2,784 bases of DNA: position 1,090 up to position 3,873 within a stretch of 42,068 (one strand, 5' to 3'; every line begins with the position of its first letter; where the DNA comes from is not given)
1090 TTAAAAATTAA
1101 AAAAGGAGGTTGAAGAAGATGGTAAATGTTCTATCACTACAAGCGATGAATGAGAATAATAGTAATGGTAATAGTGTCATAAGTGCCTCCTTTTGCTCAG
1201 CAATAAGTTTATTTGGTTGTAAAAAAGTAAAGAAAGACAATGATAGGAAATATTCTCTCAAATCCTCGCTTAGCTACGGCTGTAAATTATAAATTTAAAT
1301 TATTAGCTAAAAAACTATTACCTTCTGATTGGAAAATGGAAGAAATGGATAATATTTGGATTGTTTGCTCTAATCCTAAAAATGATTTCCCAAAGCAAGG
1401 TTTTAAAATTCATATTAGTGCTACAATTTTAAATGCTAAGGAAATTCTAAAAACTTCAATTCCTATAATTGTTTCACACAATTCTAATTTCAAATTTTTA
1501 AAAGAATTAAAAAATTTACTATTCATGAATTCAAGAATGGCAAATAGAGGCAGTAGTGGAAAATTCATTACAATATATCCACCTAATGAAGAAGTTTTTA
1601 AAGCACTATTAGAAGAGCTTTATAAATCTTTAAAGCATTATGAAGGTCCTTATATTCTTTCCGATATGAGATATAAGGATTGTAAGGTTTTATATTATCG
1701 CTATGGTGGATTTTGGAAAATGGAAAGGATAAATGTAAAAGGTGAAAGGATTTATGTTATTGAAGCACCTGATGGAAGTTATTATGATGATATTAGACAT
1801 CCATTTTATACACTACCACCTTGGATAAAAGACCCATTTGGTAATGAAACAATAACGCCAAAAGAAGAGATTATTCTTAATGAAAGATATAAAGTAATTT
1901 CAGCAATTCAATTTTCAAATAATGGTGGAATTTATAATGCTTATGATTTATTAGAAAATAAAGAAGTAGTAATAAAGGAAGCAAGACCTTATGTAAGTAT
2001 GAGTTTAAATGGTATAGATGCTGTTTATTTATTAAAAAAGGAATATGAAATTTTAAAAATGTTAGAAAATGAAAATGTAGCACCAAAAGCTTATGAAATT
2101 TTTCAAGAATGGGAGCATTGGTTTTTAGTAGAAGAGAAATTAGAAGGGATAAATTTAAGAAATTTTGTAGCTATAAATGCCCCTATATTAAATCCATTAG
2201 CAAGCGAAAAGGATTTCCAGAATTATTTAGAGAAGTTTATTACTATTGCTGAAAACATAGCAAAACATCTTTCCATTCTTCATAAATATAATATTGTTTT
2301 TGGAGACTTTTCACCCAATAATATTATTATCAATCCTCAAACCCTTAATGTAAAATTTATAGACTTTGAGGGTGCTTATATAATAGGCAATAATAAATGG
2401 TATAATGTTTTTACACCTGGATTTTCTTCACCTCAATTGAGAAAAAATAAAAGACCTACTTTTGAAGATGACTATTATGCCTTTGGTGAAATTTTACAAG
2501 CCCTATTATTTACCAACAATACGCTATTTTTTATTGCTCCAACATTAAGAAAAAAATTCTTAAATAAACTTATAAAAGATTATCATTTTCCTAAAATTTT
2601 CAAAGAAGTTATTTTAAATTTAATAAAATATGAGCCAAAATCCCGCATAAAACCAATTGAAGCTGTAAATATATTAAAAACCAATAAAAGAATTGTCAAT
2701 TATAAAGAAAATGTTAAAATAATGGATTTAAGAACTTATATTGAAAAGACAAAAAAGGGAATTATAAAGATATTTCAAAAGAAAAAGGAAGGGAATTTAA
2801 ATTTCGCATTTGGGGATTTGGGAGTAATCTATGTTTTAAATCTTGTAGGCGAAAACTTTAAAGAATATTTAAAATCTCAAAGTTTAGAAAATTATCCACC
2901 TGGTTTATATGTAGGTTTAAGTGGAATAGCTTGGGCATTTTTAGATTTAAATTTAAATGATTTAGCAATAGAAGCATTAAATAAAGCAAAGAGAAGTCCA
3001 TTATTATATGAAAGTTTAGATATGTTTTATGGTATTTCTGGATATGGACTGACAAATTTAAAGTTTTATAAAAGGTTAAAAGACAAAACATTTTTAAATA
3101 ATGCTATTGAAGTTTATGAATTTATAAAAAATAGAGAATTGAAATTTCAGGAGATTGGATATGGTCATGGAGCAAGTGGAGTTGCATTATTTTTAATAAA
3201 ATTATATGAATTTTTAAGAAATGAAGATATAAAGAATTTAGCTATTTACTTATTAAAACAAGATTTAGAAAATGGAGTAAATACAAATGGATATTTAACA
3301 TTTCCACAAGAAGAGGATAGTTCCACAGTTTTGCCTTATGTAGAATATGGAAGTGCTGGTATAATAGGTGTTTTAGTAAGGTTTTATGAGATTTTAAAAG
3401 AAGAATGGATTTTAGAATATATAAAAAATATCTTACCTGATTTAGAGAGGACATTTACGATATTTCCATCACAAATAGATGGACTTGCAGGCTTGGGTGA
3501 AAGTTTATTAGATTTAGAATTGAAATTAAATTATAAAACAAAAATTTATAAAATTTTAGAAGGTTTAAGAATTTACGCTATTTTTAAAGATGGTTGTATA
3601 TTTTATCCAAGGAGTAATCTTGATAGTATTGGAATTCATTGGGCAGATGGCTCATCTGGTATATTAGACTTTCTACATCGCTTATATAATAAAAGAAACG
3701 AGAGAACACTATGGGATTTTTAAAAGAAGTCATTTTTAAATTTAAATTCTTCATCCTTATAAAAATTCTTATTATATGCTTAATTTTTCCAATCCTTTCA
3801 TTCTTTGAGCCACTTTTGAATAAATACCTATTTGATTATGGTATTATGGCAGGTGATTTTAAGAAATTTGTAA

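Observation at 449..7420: Compact class III (LanKC) lanthipeptide locus: two precursors, LanKC, ABC exporter, outer-membrane barrel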

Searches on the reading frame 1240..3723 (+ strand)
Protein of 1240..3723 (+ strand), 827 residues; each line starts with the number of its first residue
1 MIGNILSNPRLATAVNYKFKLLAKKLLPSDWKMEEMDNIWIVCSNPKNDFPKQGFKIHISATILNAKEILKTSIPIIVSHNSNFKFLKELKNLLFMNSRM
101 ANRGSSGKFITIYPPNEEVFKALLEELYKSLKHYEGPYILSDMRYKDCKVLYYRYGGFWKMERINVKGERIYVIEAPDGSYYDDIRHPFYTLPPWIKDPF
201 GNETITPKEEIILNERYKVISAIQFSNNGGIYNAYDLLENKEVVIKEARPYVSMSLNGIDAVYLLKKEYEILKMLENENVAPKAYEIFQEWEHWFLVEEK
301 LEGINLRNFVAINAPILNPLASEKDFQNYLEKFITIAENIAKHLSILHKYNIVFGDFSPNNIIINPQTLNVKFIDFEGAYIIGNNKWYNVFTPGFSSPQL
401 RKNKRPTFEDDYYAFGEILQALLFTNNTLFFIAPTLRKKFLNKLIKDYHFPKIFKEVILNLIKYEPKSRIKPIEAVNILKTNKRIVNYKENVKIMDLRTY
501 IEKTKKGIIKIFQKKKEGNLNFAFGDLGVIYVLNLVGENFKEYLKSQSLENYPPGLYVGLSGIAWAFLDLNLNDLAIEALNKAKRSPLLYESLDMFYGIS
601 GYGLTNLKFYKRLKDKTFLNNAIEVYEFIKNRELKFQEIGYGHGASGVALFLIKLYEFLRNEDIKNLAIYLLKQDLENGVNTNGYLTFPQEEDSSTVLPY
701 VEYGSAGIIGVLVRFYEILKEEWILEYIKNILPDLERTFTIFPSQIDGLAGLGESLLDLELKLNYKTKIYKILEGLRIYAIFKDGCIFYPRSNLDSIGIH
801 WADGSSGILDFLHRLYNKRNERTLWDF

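Call 3: search_protein_families(library=pfam, proteins=[window:1240-3723:+], max_evalue=0.1)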
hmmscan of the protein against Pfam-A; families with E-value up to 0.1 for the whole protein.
window:1240-3723:+ (827 aa): 7 families
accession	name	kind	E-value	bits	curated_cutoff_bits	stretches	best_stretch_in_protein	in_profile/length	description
PF25816.1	RamC_N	-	5.9e-59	199.2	27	1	23-204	5-183/191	RamC, N-terminal domain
PF05147.19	LANC_like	-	2e-21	76.4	23.2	1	552-825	51-345/350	Lanthionine synthetase C-like protein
PF00069.31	Pkinase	-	4e-17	62.9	31.7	1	228-476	12-258/263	Protein kinase domain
PF07714.23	PK_Tyr_Ser-Thr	-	1.1e-05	25.4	23.1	1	239-418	27-193/258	Protein tyrosine and serine/threonine kinase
PF01163.29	RIO1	-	0.0035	17.4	22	1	265-386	55-158/187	RIO domain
PF17667.7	Pkinase_fungal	-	0.01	15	24.1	1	325-376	281-336/387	Fungal protein kinase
PF01633.27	Choline_kinase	-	0.028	14.2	29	0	328-377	139-189/300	Choline/ethanolamine kinase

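Call 8: find_homologous_proteins(query=window:1240-3723:+, max_evalue=0.00001)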
Query window:1240-3723:+ (827 aa): 1957 proteins with E <= 0.00001 among 8000 candidates; the best 120 are listed.
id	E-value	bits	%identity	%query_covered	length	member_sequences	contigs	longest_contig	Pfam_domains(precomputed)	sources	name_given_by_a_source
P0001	0.0e+0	1846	98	100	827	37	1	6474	PF07714.24,PF00069.32,PF25816.2,PF05147.20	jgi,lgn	jgi:serine/threonine protein kinase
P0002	0.0e+0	1596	86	98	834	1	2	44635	PF00069.32,PF25816.2,PF05147.20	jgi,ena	-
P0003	0.0e+0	1446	67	100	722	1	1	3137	PF00069.32,PF25816.2,PF05147.20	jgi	-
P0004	1.5e-278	945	49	98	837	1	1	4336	PF07714.24,PF00069.32,PF25816.2,PF05147.20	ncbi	-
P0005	3.3e-264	897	52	97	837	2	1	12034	PF07714.24,PF00069.32,PF25816.2,PF05147.20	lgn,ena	-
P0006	1.7e-252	858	51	97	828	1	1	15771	PF07714.24,PF00069.32,PF25816.2,PF01163.29,PF05147.20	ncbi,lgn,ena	-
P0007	7.6e-184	631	41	98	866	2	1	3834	PF07714.24,PF00069.32,PF25816.2,PF01163.29,PF05147.20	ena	-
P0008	4.7e-183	629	41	97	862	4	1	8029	PF07714.24,PF00069.32,PF25816.2,PF05147.20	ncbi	-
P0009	2.0e-170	587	39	96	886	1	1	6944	PF07714.24,PF00069.32,PF25816.2,PF05147.20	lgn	-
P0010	1.5e-169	584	38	96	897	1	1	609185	PF07714.24,PF00069.32,PF25816.2,PF01163.29,PF05147.20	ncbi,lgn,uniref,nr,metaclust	ncbi:class III lanthionine synthetase LanKC [Bacillus safensis]|uniref:class III lanthionine synthet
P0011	7.0e-164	565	39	98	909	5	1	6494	PF00069.32,PF25816.2,PF05147.20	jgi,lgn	jgi:serine/threonine protein kinase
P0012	1.3e-163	564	37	96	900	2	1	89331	PF07714.24,PF00069.32,PF25816.2,PF01163.29,PF05147.20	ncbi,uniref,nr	ncbi:class III lanthionine synthetase LanKC [Bacillus thuringiensis]|uniref:class III lanthionine sy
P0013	3.6e-163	563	37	96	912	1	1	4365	PF00069.32,PF25816.2,PF05147.20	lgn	-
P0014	5.8e-163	562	38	97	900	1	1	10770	PF07714.24,PF00069.32,PF25816.2,PF05147.20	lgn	-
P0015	5.1e-162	559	38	95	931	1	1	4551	PF07714.24,PF00069.32,PF25816.2,PF05147.20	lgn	-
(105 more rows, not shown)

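Call 9: find_related_loci(query=window:1240-3723:+, collection=genome_contigs, flank=10000)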
Query window:1240-3723:+ (827 aa) in genome_contigs; peptide patterns used: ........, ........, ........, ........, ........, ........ (x = any residue, [..] = any of these).
74 stretches matched a pattern; 19 encode a relative of the query (tblastn E <= 1e-3); 19 distinct loci.
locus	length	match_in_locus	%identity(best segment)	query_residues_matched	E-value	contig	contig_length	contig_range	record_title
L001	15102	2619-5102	51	22-827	0e+0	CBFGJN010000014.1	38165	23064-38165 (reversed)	MAG: candidate division WOR-3 bacterium isolate QQ_bins.197.1 genome assembly, contig: NODE_1177_length_38165_cov_2.9743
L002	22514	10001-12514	35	27-826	4e-157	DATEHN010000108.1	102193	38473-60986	MAG TPA_asm: Candidatus Angelobacter sp. isolate SMAG_U8812 k141_1513842, whole genome shotgun sequence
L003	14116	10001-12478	34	27-815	3e-151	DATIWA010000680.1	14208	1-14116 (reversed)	MAG TPA_asm: Candidatus Limnocylindrales bacterium isolate SMAG_U16021 k141_1160040, whole genome shotgun sequence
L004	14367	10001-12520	34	19-819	3e-148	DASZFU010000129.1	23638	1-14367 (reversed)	MAG TPA_asm: Candidatus Angelobacter sp. isolate SMAG_U6530 k141_3933521, whole genome shotgun sequence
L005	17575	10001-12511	33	16-818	8e-148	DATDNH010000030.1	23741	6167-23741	MAG TPA_asm: Candidatus Angelobacter sp. isolate SMAG_U432 k141_1306297, whole genome shotgun sequence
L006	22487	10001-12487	34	27-818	8e-147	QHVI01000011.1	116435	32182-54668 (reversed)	MAG: Candidatus Angelobacter sp. Gp1-AA117 isolate gp1 AA117 14_0903_12_40cm_200_scaffold_2_curated, whole genome shotgu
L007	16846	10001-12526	34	19-821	1e-146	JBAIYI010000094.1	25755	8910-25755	MAG: Terriglobales bacterium isolate bin_71_1 c_000000206080, whole genome shotgun sequence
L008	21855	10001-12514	34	27-826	1e-146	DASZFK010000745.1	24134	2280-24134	MAG TPA_asm: Candidatus Angelobacter sp. isolate SMAG_U6520 k141_2323658, whole genome shotgun sequence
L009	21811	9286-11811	34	19-827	2e-145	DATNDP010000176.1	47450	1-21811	MAG TPA_asm: Candidatus Acidiferrales bacterium isolate SMAG_U11245 k141_3557999, whole genome shotgun sequence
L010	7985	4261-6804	34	18-826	3e-143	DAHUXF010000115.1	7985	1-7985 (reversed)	MAG TPA_asm: Acidobacteriaceae bacterium isolate clean1646 NODE_115_length_7985_cov_1.737734, whole genome shotgun seque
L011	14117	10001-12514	33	27-826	4e-141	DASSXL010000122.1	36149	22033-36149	MAG TPA_asm: Candidatus Angelobacter sp. isolate SMAG_U649 k141_769397, whole genome shotgun sequence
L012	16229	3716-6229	33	27-826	4e-140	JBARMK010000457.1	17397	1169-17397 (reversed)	MAG: Candidatus Angelobacter sp. isolate MFD06577_ilm_asm_bin21 k127_439009, whole genome shotgun sequence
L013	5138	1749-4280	32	19-820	9e-142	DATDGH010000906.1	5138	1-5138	MAG TPA_asm: Candidatus Angelobacter sp. isolate SMAG_U247 k141_568215, whole genome shotgun sequence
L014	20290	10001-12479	33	24-814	6e-129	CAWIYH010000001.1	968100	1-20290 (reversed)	MAG: uncultured Acidobacteriota bacterium isolate MFD04944.bin.1.167 genome assembly, contig: contig_30720, whole genome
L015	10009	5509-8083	42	5-815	1e-116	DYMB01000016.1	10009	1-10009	MAG TPA_asm: Acetofilamentum sp. isolate SulCav_AS07-7_3_31_287 SulCav_AS07_7_6550_length_10009_cov_189_728250, whole ge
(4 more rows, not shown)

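Call 10: search_protein_families(library=ncbifam, proteins=[window:1240-3723:+], max_evalue=0.1)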
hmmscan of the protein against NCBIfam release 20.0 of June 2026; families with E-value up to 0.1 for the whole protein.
window:1240-3723:+ (827 aa): 14 families
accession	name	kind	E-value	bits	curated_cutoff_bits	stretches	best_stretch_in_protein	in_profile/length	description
NF038151.1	lanthi_synth_III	equivalog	8.9e-194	646.2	575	1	18-813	24-833/833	class III lanthionine synthetase LanKC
NF038150.1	lanthi_synth_IV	equivalog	2.2e-138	463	650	1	35-822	4-849/851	class IV lanthionine synthetase LanL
TIGR03897.1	lanti_2_LanM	subfamily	1.5e-14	52.8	304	1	549-734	588-786/932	type 2 lanthipeptide synthetase LanM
NF047741.1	antiphage_MADS6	equivalog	6.4e-10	38.2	460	2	330-476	298-454/612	methylation-associated defense system protein kinase MAD6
NF033483.0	PknB_PASTA_kin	equivalog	7.4e-09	35.2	450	1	211-420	3-199/563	Stk1 family PASTA domain-containing Ser/Thr kinase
TIGR03724.2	arch_bud32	equivalog_domain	1.3e-05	24.8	125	1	323-377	77-129/193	KEOPS complex kinase/ATPase Bud32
NF058632.1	SerThrKinPrkT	equivalog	1.8e-05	23.9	280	1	341-480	127-263/322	serine/threonine protein kinase PrkT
NF011460.0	PRK14879.1-1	equivalog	0.00096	18.4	199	1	330-376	108-154/232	Kae1-associated kinase Bud32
NF041408.1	XopAU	subfamily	0.0012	18.5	450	1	266-422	265-414/498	XopAU family type III secretion system effector serine/threonine kinase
NF007174.0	PRK09605.1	equivalog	0.006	15.1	447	1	323-378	420-472/535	bifunctional N(6)-L-threonylcarbamoyladenine synthase/serine/threonine protein kinase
NF011463.0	PRK14879.1-4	equivalog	0.0064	15.9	188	1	334-377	117-158/237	Kae1-associated kinase Bud32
TIGR02721.1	ycfN_thiK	equivalog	0.029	13.5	299.45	1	266-313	39-84/256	thiamine kinase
NF011462.0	PRK14879.1-3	equivalog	0.03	14.1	174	1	335-381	86-130/192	Kae1-associated kinase Bud32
NF011464.0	PRK14879.1-7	equivalog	0.035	13.9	246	0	330-377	102-147/221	Kae1-associated kinase Bud32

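Call 11: search_solved_structures(query=window:1240-3723:+, max_evalue=0.001, show_alignments=2)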
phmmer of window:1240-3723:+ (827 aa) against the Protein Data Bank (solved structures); distinct sequences matched with E-value up to 0.001: 59.
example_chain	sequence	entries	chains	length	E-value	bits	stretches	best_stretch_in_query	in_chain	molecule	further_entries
8sao_B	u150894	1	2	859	1.1e-72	248.5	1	38-809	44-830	Class III lanthionine synthetase LanKC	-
8sap_A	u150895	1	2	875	1.2e-72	248.5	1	38-809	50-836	Class III lanthionine synthetase LanKC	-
8sam_A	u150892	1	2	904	1.4e-72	248.3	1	38-809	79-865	Class III lanthipeptide, Class III lanthionine synthetase LanKC fusion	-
9wj0_A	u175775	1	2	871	2.2e-70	241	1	34-818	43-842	Protein kinase domain-containing protein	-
9wop_A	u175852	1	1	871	3e-70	240.5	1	34-818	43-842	Protein kinase domain-containing protein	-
8w7l_A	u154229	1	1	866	6.6e-49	169.9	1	25-512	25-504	Protein kinase domain-containing protein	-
8wgo_A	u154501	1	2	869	8.7e-49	169.6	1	25-511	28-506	Protein kinase domain-containing protein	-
8w7j_A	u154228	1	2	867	8.7e-49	169.6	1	25-511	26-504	Protein kinase domain-containing protein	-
8w7a_A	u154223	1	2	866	8.7e-49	169.5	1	25-511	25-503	Protein kinase domain-containing protein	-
8w7l_B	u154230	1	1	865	9.1e-49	169.5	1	25-512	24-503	Protein kinase domain-containing protein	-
8car_A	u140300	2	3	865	2.9e-48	167.8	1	38-419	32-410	Serine/threonine protein kinase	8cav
9ugq_A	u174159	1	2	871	5.3e-46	160.3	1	26-817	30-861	SalKC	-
7wj6_A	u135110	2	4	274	2.8e-24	88.5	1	217-403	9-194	Serine/threonine protein kinase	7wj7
4jnw_A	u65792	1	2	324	3.4e-08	35.3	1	254-470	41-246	Titin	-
1tki_A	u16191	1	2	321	3.6e-08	35.2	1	254-470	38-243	TITIN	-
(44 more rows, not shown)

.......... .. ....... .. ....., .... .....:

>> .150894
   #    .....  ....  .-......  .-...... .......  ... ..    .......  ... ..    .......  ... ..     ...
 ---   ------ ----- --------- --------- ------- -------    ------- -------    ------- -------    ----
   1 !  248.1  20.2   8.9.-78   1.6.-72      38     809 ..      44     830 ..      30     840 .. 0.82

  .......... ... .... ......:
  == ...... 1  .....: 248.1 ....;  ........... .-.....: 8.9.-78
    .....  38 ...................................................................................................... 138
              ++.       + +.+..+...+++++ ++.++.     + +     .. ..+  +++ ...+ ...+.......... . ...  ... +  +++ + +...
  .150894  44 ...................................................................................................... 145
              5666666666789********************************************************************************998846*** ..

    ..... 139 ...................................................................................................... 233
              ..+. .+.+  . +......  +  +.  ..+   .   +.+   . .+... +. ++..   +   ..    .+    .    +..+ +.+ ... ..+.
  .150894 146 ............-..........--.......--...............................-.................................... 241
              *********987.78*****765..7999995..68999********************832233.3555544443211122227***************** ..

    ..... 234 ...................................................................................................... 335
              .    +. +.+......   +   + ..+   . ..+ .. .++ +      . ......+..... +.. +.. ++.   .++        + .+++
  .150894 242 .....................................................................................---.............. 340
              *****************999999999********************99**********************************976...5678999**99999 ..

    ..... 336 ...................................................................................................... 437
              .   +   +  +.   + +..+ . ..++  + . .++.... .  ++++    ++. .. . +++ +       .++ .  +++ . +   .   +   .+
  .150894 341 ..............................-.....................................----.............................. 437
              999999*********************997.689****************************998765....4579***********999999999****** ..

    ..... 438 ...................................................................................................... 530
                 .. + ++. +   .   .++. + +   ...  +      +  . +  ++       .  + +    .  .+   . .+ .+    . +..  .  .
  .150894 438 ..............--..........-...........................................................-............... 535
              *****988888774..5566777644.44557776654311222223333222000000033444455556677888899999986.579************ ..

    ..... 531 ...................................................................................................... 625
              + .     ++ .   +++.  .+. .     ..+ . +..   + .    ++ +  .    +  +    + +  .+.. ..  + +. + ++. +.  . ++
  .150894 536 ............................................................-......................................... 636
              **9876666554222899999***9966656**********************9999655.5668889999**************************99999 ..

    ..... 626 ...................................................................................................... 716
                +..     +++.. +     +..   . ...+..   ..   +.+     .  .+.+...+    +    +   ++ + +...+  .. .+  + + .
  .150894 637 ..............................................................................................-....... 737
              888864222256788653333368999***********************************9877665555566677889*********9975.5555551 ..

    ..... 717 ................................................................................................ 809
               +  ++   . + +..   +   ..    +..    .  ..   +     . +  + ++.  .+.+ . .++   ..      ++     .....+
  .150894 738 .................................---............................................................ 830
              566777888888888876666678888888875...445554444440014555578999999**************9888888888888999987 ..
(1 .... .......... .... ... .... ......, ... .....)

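Call 13: find_encoding_contigs(protein=P0002, flank=8000, max_places=4)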
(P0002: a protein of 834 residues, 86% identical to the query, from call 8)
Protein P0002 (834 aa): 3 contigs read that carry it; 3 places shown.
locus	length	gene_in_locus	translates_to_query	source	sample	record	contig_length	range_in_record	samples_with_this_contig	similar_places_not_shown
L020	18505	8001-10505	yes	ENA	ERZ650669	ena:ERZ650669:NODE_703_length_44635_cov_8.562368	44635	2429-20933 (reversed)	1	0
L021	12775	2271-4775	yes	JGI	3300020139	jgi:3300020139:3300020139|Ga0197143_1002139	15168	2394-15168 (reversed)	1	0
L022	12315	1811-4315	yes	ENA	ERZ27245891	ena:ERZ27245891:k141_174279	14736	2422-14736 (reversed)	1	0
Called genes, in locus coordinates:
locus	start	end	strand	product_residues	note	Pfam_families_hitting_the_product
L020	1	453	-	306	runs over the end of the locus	PF07934:OGG_N, PF00730:HhH-GPD (faint)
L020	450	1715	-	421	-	-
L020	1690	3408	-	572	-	PF00664:ABC_membrane, PF02463:SMC_N (faint), PF00005:ABC_tran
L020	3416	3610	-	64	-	PF01165:Ribosomal_S21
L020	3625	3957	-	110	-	PF11969:DcpS_C, PF01230:HIT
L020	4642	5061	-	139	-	PF09522:RE_R_Pab1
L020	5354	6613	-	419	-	PF02384:N6_Mtase (faint), PF07669:Eco57I (weak)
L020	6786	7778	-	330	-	-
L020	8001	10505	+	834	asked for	PF25816:RamC_N, PF00069:Pkinase, PF05147:LANC_like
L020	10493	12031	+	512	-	PF00664:ABC_membrane (weak), PF02463:SMC_N (faint), PF00005:ABC_tran, PF13304:AAA_21 (weak)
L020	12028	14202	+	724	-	PF09430:EMC7_beta-sandw (faint), PF13620:CarboxypepD_reg, PF13715:CarbopepD_reg_2, PF14905:OMP_b-brl_3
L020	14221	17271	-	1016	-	PF02861:Clp_N, PF23569:NBD_SMAX1, PF00004:AAA, PF17871:AAA_lid_9, PF07724:AAA_2, PF00004:AAA, PF07728:AAA_5, PF10431:ClpB_D2-small, +5 more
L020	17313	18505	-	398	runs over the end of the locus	PF01979:Amidohydro_1, PF07969:Amidohydro_3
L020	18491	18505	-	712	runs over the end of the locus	PF01510:Amidase_2, PF25275:Golvesin_C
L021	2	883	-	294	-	?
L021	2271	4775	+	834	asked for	PF25816:RamC_N, PF00069:Pkinase, PF05147:LANC_like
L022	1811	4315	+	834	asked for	PF25816:RamC_N, PF00069:Pkinase, PF05147:LANC_like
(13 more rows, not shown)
